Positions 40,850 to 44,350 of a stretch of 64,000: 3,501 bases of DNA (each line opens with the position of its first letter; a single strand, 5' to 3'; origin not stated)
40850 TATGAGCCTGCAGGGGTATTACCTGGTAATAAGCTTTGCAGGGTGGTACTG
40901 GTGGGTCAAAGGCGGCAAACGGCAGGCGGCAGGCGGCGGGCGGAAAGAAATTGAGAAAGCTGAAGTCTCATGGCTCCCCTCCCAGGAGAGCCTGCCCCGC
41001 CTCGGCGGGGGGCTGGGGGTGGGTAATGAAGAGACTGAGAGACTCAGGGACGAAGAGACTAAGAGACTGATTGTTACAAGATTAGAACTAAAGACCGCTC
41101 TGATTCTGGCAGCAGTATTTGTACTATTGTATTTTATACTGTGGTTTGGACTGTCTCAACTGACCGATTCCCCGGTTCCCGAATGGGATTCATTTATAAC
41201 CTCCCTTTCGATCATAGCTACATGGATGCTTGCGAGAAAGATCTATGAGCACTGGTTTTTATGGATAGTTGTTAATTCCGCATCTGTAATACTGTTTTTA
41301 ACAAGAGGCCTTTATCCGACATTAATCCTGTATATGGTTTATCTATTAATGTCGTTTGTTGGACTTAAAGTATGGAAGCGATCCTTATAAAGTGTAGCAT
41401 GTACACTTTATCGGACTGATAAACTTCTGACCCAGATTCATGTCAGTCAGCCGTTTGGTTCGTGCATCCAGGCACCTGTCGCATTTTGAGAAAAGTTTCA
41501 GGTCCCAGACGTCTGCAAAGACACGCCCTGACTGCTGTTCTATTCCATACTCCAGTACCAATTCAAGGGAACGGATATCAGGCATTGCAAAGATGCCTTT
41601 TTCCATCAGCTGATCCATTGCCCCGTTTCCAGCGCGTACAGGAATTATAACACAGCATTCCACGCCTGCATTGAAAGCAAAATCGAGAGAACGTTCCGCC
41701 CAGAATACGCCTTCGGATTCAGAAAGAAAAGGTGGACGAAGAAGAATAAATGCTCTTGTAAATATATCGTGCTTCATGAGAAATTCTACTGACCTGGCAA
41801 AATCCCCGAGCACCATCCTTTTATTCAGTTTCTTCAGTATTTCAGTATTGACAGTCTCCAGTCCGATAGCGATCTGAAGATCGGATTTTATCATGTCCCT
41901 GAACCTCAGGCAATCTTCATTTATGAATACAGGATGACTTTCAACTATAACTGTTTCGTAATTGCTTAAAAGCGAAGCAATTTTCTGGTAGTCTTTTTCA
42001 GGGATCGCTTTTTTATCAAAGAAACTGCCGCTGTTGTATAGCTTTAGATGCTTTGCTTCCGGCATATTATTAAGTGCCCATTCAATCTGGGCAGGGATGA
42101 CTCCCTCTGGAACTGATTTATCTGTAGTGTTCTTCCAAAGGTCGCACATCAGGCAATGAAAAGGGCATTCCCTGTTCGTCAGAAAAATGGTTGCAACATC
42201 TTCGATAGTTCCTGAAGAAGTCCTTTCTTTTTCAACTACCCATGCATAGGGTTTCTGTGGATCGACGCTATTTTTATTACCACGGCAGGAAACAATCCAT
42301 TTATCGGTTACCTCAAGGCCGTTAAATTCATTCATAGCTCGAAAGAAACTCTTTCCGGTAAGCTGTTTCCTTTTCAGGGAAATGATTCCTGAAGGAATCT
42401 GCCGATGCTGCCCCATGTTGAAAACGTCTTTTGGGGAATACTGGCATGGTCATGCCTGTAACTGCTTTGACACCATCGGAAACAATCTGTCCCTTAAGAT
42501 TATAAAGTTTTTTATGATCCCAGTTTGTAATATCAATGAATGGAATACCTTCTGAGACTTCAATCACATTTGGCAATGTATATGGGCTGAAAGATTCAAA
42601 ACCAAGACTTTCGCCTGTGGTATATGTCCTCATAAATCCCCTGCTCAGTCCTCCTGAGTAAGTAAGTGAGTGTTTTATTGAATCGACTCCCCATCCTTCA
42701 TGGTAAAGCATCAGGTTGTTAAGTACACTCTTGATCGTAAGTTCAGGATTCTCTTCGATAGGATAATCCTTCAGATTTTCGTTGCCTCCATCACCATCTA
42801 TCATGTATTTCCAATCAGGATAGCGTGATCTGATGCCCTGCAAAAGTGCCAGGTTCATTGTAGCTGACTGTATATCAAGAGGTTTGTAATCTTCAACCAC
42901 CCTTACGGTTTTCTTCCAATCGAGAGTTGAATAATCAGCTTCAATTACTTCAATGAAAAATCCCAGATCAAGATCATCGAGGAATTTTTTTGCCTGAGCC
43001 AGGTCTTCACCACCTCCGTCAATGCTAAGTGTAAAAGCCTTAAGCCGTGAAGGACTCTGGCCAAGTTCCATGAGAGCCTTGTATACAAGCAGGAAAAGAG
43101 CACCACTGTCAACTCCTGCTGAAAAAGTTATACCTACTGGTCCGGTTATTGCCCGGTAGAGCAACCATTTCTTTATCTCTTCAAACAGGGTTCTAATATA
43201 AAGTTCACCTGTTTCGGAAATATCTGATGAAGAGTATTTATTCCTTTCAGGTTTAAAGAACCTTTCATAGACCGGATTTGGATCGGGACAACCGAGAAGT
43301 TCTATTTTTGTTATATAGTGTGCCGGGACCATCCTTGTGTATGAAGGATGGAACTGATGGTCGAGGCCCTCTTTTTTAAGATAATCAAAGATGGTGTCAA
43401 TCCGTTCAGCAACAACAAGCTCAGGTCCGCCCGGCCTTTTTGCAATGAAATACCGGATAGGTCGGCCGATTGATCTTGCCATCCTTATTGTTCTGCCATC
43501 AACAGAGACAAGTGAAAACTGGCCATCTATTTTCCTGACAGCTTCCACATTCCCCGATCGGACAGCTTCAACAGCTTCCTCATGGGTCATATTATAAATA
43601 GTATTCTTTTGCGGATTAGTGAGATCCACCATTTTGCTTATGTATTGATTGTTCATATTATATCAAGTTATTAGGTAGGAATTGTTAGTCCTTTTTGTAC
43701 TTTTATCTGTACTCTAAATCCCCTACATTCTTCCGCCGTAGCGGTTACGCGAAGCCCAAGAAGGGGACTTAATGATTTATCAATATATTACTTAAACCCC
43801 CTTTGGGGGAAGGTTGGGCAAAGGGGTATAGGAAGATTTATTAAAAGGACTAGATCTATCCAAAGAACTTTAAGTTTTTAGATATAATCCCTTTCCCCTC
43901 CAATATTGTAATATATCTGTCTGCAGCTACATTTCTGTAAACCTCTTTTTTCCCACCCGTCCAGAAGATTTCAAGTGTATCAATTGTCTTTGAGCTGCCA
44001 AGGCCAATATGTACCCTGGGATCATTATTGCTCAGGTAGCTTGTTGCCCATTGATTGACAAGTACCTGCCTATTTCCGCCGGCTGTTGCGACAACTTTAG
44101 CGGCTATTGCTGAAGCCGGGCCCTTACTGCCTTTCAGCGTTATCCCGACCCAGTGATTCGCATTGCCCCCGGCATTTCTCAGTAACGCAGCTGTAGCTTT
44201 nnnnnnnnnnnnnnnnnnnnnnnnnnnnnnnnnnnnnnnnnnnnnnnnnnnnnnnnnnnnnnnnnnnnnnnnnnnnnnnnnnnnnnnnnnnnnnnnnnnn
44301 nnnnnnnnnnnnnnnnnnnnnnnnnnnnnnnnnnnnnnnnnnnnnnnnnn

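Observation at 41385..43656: Translationally overlapped pair: Cys-less asparagine-synthetase-like PP-loop enzyme plus unassigned radical SAM enzyme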

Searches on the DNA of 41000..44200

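Call 53: search_rna_families(source=window, start=41000, end=44200, threshold=evalue, max_evalue=5)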
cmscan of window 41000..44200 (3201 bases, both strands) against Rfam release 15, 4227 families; matches with E-value up to 5: 1.
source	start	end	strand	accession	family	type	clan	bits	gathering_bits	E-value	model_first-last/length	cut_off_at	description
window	41952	42026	-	RF02859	Arrc11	Gene; sRNA;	-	21.4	52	2.1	1-175/175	no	Actinobacillus sRNA 11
